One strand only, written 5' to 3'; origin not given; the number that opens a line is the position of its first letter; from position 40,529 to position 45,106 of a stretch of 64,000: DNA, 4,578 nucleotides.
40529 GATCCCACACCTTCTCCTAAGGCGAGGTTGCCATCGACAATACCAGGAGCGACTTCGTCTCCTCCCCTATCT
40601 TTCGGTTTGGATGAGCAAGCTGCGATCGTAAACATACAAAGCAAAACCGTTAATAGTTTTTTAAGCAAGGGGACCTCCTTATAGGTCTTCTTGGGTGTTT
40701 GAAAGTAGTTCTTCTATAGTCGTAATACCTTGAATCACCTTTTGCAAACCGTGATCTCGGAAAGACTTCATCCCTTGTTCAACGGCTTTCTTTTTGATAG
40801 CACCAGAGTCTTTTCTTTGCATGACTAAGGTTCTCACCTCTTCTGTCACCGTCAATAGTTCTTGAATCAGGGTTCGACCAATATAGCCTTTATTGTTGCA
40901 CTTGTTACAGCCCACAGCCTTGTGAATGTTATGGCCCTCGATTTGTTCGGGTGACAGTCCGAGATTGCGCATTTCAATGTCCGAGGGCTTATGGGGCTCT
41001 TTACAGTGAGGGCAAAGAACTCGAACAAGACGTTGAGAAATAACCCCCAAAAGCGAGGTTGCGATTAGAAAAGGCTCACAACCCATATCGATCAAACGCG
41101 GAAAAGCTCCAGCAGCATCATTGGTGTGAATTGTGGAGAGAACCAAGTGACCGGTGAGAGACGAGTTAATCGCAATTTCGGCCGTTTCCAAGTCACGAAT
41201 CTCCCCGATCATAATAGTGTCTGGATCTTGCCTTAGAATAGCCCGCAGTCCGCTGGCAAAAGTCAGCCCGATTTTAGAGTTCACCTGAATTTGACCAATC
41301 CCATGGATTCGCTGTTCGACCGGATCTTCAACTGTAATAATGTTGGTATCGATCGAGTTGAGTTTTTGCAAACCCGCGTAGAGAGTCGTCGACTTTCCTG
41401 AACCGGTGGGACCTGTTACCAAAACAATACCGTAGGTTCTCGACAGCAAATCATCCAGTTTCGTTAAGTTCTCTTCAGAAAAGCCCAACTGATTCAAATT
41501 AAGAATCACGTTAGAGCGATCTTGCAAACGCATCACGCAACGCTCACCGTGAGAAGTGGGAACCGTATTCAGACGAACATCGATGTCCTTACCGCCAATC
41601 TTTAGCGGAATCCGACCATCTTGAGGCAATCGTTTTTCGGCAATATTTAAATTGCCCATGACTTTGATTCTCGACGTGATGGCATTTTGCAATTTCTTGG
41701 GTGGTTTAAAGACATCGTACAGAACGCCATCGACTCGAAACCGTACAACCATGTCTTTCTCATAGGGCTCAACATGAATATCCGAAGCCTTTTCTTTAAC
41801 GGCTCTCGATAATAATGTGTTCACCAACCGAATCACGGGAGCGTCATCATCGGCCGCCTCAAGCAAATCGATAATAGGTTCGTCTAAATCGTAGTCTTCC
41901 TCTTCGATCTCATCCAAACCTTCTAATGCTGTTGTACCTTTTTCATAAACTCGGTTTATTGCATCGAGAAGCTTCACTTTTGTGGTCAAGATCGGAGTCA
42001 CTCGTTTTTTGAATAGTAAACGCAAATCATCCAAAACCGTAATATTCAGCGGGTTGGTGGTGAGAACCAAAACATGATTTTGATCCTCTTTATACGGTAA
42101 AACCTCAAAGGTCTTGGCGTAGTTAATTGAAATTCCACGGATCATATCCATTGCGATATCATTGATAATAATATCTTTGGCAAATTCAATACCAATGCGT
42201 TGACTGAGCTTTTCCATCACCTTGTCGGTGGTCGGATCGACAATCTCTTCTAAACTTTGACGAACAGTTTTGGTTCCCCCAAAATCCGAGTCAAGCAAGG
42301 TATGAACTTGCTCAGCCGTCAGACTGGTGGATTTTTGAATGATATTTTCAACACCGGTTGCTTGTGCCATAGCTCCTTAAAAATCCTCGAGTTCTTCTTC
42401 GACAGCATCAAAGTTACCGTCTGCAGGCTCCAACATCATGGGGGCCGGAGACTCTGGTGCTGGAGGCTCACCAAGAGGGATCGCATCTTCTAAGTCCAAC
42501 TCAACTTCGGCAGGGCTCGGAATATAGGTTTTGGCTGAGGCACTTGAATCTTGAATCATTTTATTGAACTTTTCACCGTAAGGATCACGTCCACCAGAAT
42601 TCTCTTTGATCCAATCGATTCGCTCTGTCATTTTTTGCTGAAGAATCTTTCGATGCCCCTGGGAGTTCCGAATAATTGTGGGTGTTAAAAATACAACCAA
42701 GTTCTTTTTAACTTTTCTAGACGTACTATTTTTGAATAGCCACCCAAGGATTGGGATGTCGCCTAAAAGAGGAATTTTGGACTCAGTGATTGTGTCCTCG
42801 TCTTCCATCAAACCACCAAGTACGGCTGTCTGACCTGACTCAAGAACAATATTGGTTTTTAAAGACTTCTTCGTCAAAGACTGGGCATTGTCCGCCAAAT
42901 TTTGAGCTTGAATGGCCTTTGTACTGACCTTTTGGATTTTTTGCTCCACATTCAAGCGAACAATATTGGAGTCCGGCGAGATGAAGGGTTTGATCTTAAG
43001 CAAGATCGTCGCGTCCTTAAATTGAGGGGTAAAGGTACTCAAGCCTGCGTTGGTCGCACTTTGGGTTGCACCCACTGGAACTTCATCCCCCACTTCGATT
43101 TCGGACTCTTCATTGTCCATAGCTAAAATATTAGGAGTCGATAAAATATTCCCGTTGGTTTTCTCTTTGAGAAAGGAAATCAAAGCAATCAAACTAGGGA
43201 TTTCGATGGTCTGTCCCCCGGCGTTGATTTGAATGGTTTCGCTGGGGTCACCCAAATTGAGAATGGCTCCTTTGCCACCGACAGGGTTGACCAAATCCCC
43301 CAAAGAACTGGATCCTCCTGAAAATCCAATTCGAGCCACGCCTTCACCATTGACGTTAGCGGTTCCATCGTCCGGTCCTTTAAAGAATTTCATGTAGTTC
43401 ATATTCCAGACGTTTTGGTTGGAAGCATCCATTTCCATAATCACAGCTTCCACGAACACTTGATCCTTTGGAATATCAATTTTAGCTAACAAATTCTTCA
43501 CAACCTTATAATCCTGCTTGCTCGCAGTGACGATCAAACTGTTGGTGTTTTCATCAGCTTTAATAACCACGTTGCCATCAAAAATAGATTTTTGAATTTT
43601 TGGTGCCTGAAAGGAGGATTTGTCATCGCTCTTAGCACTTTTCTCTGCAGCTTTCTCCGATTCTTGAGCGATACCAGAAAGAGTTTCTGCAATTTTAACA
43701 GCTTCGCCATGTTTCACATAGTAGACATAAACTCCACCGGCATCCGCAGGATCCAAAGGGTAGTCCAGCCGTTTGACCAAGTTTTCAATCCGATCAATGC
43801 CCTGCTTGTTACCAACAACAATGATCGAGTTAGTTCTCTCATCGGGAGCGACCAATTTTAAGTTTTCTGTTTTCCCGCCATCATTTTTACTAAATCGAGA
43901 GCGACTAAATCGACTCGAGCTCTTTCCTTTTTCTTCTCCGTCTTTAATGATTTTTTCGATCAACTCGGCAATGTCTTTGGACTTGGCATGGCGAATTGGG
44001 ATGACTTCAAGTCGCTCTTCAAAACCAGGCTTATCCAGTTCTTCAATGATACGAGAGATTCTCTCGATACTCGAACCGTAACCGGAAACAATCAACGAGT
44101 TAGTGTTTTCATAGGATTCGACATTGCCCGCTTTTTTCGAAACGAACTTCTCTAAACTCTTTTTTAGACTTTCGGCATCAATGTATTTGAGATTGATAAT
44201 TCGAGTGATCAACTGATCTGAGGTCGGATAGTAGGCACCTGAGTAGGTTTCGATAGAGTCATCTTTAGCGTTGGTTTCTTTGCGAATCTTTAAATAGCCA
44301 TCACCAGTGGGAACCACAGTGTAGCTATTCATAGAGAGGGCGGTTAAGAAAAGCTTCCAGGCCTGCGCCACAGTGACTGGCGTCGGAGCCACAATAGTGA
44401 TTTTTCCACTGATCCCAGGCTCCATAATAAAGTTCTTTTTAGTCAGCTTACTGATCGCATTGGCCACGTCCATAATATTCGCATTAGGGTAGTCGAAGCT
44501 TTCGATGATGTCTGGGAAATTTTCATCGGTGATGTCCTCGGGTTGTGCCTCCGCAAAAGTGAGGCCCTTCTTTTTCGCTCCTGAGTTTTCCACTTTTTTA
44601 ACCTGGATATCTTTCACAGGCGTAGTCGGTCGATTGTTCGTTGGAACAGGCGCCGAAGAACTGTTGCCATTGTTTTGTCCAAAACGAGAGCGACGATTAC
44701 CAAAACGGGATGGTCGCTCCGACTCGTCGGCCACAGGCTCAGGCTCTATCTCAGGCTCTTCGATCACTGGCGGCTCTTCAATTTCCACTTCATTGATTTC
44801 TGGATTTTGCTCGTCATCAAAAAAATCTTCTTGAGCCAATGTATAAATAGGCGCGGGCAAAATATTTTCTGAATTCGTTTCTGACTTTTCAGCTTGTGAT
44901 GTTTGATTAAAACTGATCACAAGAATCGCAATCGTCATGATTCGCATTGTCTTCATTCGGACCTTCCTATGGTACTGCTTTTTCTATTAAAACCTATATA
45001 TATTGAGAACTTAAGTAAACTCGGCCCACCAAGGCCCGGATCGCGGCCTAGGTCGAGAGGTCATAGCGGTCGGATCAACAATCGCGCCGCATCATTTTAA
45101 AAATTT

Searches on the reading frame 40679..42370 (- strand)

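Call 41: search_protein_families(library=pfam, proteins=[window:40679-42370:-], max_evalue=0.00001)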
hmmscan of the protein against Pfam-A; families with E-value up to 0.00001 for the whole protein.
window:40679-42370:- (563 aa): 2 families
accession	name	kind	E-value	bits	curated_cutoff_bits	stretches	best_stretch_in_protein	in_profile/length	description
PF00437.27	T2SSE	-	1.1e-146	488.7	24.9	1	173-556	2-369/370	Type II/IV secretion system protein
PF05157.20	MshEN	-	2.9e-12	46.9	23.1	1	71-145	12-87/90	MshEN domain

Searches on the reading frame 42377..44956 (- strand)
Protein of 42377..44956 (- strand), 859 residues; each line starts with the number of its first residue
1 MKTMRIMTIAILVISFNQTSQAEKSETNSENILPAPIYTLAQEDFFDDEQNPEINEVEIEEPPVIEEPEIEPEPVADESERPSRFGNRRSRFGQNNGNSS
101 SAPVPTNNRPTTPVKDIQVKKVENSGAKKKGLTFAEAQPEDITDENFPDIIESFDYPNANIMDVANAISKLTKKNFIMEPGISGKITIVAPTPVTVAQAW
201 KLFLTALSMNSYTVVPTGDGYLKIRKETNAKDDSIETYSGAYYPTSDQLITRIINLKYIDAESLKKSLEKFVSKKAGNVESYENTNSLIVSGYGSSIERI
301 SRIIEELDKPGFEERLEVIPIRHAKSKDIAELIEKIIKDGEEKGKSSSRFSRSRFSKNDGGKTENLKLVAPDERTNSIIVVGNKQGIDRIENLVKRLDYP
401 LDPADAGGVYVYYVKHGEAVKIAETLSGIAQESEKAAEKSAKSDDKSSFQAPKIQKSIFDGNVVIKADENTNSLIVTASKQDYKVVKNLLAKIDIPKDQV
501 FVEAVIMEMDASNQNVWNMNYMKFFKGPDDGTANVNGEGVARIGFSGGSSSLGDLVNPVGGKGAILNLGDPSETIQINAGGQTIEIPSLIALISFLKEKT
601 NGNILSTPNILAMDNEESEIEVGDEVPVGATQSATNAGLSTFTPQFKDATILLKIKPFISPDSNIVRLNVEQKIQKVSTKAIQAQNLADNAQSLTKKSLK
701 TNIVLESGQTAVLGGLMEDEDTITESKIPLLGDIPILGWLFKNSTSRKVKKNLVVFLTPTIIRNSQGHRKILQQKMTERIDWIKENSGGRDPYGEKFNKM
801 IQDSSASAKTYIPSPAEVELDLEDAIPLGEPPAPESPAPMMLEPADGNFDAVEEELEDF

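Call 41: search_protein_families(library=pfam, proteins=[window:42377-44956:-], max_evalue=0.00001)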
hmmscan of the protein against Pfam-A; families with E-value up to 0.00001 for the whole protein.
window:42377-44956:- (859 aa): 3 families
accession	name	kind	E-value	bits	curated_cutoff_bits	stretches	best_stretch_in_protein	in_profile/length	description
PF00263.26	Secretin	-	9.8e-46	155.9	27.5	1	596-763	2-169/169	Bacterial type II and III secretion system protein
PF03958.22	Secretin_N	-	1.6e-44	150.4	28.2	3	251-311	1-67/69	Bacterial type II/III secretion system short domain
PF21305.2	type_II_gspD_N0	-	2.5e-19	69.3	27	1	156-224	3-71/71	GspD-like, N0 domain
